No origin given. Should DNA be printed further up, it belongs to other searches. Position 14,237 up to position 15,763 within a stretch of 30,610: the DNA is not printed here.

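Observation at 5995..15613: Hybrid two-component sensor adjacent to a cluster of four cytoplasmic clan GH-A hydrolases (three GH1-like paralogs plus one GH5-like) with no SusC/SusD in the window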

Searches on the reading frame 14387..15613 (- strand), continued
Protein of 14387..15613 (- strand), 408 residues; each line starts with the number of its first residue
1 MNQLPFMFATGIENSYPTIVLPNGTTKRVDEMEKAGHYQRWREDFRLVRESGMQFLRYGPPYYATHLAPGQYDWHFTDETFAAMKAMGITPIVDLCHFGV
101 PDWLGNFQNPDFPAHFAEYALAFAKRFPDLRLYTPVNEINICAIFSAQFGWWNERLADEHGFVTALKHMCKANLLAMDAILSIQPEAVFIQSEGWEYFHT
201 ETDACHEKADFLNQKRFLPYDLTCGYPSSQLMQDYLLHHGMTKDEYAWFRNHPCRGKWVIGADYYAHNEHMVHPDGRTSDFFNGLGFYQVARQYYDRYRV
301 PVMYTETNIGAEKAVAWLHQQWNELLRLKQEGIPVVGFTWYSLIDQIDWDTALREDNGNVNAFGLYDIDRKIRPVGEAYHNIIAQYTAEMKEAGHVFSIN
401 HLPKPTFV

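Call 53: search_protein_families(library=pfam, proteins=[L004:8016-10253:-, L167:11572-13731:-, L167:13697-14842:-, L167:14835-16016:-], max_evalue=0.01)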
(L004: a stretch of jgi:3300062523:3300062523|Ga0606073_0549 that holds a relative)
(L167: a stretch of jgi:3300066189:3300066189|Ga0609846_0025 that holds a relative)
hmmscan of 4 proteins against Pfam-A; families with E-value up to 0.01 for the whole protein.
L004:8016-10253:- (745 aa): 1 family
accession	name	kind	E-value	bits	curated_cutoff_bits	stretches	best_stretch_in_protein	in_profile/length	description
PF14447.12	Prok-RING_4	-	7.6e-06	26.2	27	1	110-138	9-37/46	Prokaryotic RING finger family 4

L167:11572-13731:- (719 aa): 7 families
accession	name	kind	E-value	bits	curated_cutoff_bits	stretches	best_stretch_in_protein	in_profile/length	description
PF04321.23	RmlD_sub_bind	-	5.1e-56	190.3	27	1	446-700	3-262/287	RmlD substrate binding domain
PF01370.27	Epimerase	-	6.2e-18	65.5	20.9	1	447-637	2-222/240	NAD dependent epimerase/dehydratase family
PF00232.24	Glyco_hydro_1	-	3e-17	62.6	22.6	1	41-371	61-416/453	Glycosyl hydrolase family 1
PF16363.11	GDP_Man_Dehyd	-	2.5e-08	34.2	27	1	477-580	58-165/332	GDP-mannose 4,6 dehydratase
PF01073.25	3Beta_HSD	-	3.8e-08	33.1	22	1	477-633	51-222/280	3-beta hydroxysteroid dehydrogenase/isomerase family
PF02719.21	Polysacc_synt_2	-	6.5e-05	22.7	20.2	1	479-583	62-153/293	Polysaccharide biosynthesis protein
PF07993.18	NAD_binding_4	-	0.0065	16.1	20.1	0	512-592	103-205/258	Male sterility protein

L167:13697-14842:- (381 aa): 10 families
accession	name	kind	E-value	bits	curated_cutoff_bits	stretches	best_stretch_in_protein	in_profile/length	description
PF03275.19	GLF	-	1.1e-80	270.6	26.3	1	147-343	1-203/203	UDP-galactopyranose mutase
PF13450.12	NAD_binding_8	-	1.9e-18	66.9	21.9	1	6-73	1-67/68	NAD(P)-binding Rossmann-like domain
PF01593.30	Amino_oxidase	-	1.7e-05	24.7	19.8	1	13-74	3-61/443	Flavin containing amine oxidoreductase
PF01266.30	DAO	-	0.00027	21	27.9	1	3-42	1-40/353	FAD dependent oxidoreductase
PF07992.20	Pyr_redox_2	-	0.002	18.1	26.1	1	3-37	2-36/291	Pyridine nucleotide-disulphide oxidoreductase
PF12831.13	FAD_oxidored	-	0.0026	17.6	27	0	3-41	1-38/416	FAD dependent oxidoreductase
PF13738.12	Pyr_redox_3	-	0.005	16.6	30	0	5-47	1-42/305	Pyridine nucleotide-disulphide oxidoreductase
PF00070.33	Pyr_redox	-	0.0057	17.6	22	0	5-42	3-38/82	Pyridine nucleotide-disulphide oxidoreductase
PF00890.30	FAD_binding_2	-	0.0095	15.6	20.4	0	3-41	1-38/414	FAD binding domain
PF00899.27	ThiF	-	0.0099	15.5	28.1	0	4-33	23-52/238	ThiF family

L167:14835-16016:- (393 aa): 2 families
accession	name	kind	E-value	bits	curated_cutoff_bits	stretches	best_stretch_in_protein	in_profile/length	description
PF13692.12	Glyco_trans_1_4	-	7e-07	30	27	1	195-320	4-134/142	Glycosyl transferases group 1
PF13524.12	Glyco_trans_1_2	-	0.00032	21.1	25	1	209-323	5-109/144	Glycosyl transferase-like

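Call 62: search_solved_structures(query=A3, max_evalue=0.00001, show_alignments=1)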
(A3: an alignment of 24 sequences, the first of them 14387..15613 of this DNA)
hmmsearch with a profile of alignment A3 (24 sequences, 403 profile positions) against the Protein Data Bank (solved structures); distinct sequences matched with E-value up to 0.00001: 108 (the best 60 are shown).
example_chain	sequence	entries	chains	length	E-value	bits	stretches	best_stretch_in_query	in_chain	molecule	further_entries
8ztw_A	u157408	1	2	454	1.4e-16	64.2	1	33-266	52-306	Multifunctional glycoside hydrolase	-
9uct_A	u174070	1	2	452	6.4e-16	62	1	33-268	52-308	beta-glucosidase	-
9gci_A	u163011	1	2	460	7.1e-16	61.9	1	33-268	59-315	beta-glucosidase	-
9gcj_A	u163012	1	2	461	7.1e-16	61.8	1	33-268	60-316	beta-glucosidase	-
6z1h_A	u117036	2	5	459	2.8e-15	59.9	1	32-358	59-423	ANCESTRAL RECONSTRUCTED GLYCOSIDASE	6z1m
5ns7_A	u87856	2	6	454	3.4e-15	59.6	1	33-183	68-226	beta-glucosidase M - G1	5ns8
5idi_A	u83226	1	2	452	4.4e-15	59.3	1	32-181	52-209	1,4-beta-D-glucan glucohydrolase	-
9w4b_A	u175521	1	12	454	1.1e-14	58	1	33-268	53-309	beta-glucosidase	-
4ptv_A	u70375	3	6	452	2.3e-14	56.9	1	33-161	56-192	Glycoside hydrolase family 1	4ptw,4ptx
3ta9_A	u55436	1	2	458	2.4e-14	56.8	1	33-161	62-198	Glycoside hydrolase family 1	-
5ns6_A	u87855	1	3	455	2.5e-14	56.8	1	33-183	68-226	Beta-glucosidase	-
9w4f_A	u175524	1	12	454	5.7e-14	55.6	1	33-268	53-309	beta-glucosidase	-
6wgd_A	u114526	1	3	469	6.8e-14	55.3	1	33-284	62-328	6-phospho-beta-glucosidase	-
9l0q_A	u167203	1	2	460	8.6e-14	55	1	32-228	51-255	Beta-glucosidase Ks5A7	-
9l0n_A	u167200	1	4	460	1.1e-13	54.6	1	32-197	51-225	Beta-glucosidase Ks5A7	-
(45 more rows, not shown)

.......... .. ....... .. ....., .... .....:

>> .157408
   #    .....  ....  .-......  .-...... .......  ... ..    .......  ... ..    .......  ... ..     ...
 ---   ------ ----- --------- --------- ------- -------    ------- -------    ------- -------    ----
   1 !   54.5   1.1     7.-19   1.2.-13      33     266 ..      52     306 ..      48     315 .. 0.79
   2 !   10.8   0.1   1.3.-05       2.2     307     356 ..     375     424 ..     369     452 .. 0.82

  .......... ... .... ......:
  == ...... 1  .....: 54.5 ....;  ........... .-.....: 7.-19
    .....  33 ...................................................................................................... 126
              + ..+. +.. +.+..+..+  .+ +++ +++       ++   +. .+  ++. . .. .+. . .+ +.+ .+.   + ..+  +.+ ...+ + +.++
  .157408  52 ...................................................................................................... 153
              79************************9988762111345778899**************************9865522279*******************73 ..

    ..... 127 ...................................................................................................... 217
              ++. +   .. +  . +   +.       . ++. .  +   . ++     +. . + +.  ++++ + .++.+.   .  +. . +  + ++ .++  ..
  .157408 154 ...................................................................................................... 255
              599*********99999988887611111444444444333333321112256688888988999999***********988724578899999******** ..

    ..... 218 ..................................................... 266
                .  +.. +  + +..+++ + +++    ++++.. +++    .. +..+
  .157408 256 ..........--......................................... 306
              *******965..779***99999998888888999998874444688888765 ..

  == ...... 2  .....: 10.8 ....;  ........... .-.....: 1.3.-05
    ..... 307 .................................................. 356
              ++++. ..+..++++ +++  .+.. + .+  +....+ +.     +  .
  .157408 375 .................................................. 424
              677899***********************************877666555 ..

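Call 66: find_encoding_contigs(protein=P0130, flank=10000, max_places=2)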
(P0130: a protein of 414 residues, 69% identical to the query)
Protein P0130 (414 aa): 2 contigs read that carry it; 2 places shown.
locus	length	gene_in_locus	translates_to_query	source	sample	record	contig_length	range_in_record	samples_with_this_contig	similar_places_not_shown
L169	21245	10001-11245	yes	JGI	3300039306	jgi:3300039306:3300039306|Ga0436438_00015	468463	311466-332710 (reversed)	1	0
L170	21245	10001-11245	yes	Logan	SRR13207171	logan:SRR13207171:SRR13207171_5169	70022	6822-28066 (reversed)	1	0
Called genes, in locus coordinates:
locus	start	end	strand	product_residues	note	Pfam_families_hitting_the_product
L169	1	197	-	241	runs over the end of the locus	PF03309:Pan_kinase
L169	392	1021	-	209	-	PF13590:DUF4136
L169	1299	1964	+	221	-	PF00300:His_Phos_1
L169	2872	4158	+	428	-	PF13692:Glyco_trans_1_4 (weak), PF13524:Glyco_trans_1_2 (weak)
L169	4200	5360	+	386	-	PF01593:Amino_oxidase (faint), PF13450:NAD_binding_8, PF03275:GLF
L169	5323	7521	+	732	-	PF00232:Glyco_hydro_1, PF01370:Epimerase, PF04321:RmlD_sub_bind, PF01073:3Beta_HSD, PF16363:GDP_Man_Dehyd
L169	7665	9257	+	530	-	PF00890:FAD_binding_2 (weak), PF01266:DAO, PF01593:Amino_oxidase (faint), PF07992:Pyr_redox_2 (faint), PF12831:FAD_oxidored (faint), PF13450:NAD_binding_8, PF00355:Rieske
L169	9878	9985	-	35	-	-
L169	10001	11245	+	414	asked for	PF00232:Glyco_hydro_1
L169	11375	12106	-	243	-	-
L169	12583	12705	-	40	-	-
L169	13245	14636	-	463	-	PF00106:adh_short, PF08659:KR, PF13561:adh_short_C2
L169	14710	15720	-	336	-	PF00753:Lactamase_B, PF12706:Lactamase_B_2 (weak)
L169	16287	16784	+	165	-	PF05974:DUF892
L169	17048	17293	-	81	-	-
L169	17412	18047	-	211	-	PF17836:PglD_N, PF25084:LbH_EIF2B (weak), PF25087:GMPPB_C (faint), PF00132:Hexapep, PF14602:Hexapep_2 (weak)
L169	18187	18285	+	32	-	-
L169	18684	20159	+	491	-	PF02225:PA (weak), PF04389:Peptidase_M28, PF01546:Peptidase_M20 (faint)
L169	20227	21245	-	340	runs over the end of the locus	PF22000:DUF6929, PF21851:DUF6910, PF22000:DUF6929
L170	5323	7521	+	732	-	PF00232:Glyco_hydro_1, PF01370:Epimerase, PF04321:RmlD_sub_bind, PF01073:3Beta_HSD, PF16363:GDP_Man_Dehyd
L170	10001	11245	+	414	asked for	PF00232:Glyco_hydro_1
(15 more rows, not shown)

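Call 72: search_protein_families(library=ncbifam, proteins=[L167:14835-16016:-, L167:11572-13731:-, L169:7665-9257:+], max_evalue=0.00001)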
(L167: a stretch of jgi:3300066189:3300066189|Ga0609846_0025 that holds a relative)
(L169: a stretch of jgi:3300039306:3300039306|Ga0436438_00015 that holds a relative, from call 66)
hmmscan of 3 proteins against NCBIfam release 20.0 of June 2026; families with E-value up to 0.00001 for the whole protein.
L167:14835-16016:- (393 aa): 1 family
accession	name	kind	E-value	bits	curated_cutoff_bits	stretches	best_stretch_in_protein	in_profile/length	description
NF047676.1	TeichurnBiosyTuaH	equivalog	1.9e-20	73.1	550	1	88-355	97-381/384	teichuronic acid biosynthesis protein TuaH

L167:11572-13731:- (719 aa): 6 families
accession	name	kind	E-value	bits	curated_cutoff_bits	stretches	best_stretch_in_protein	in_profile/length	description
TIGR01214.1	rmlD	equivalog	1.9e-59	201.1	224.05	1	446-715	2-282/285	dTDP-4-dehydrorhamnose reductase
TIGR03356.1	BGL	equivalog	1.7e-18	66.8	478.5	1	38-371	56-400/427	GH1 family beta-glucosidase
NF007440.0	PRK09987.1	equivalog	1.1e-17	64.3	308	1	479-664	39-232/299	dTDP-4-dehydrorhamnose reductase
TIGR01179.1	galE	equivalog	4.4e-09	35.6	262.3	1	478-581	54-158/332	UDP-glucose 4-epimerase GalE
NF041004.1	Beta_gal_BgaS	equivalog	2.3e-06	26.4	475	1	232-375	287-436/479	beta-galactosidase BgaS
TIGR01181.1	dTDP_gluc_dehyt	equivalog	9.5e-06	24.9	365.1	0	478-597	57-184/321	dTDP-glucose 4,6-dehydratase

L169:7665-9257:+ (530 aa): 31 families (the best 25 are shown)
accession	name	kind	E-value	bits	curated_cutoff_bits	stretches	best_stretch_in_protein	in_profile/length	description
TIGR03329.1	Phn_aa_oxid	hypoth_equivalog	2.7e-26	92.4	632.8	2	22-244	12-238/460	putative aminophosphonate oxidoreductase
NF050086.1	pipecolate_AmaA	exception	4.5e-21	75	600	1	9-388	4-378/425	L-pipecolate oxidase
NF045928.1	Cytb6fFeSPetC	equivalog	3e-17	62.6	250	1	471-521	104-154/179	cytochrome b6-f complex iron-sulfur subunit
NF010001.0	PRK13474.1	subfamily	3.1e-17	62.4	154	1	472-520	104-152/178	cytochrome b6-f complex iron-sulfur subunit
TIGR02352.1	thiamin_ThiO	equivalog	2.6e-15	56.4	250.8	1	37-393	1-349/351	glycine oxidase ThiO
TIGR01416.1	Rieske_proteo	equivalog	3.5e-14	53.2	97.4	1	452-516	93-161/176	ubiquinol-cytochrome c reductase iron-sulfur subunit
NF005560.0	PRK07233.1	equivalog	9.1e-11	41.2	252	1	36-89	2-53/435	hypothetical protein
NF001933.0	PRK00711.1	subfamily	3.2e-10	39.6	383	1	36-78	2-44/429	D-amino acid dehydrogenase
NF008425.0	PRK11259.1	equivalog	9e-10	38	257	1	189-396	151-364/377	N-methyl-L-tryptophan oxidase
TIGR03197.1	MnmC_Cterm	equivalog_domain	6.7e-09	35.3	174.2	1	37-249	2-209/400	FAD-dependent 5-carboxymethylaminomethyl-2-thiouridine(34) oxidoreductase MnmC1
TIGR03364.1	HpnW_proposed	hypoth_equivalog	6.8e-09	35.3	285.1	0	35-75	1-41/365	TIGR03364 family FAD-dependent oxidoreductase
TIGR02734.1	crtI_fam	subfamily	1.6e-08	33.7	238.1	0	37-77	1-41/504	phytoene desaturase family protein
NF050121.1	bc1_QcrA_actin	exception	2.1e-08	34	275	1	471-519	243-294/319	cytochrome bc1 complex Rieske iron-sulfur subunit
TIGR02733.1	desat_CrtD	equivalog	2.5e-08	33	549.7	1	35-83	2-49/492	C-3',4' desaturase CrtD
TIGR03467.1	HpnE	equivalog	3.8e-08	33.1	283.05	0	37-73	1-37/430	hydroxysqualene dehydroxylase HpnE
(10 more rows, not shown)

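Call 81: search_protein_families(library=padloc, proteins=[window:14387-15613:-], max_evalue=0.001)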
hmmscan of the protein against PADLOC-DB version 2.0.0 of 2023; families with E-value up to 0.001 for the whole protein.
window:14387-15613:- (408 aa): 0 families
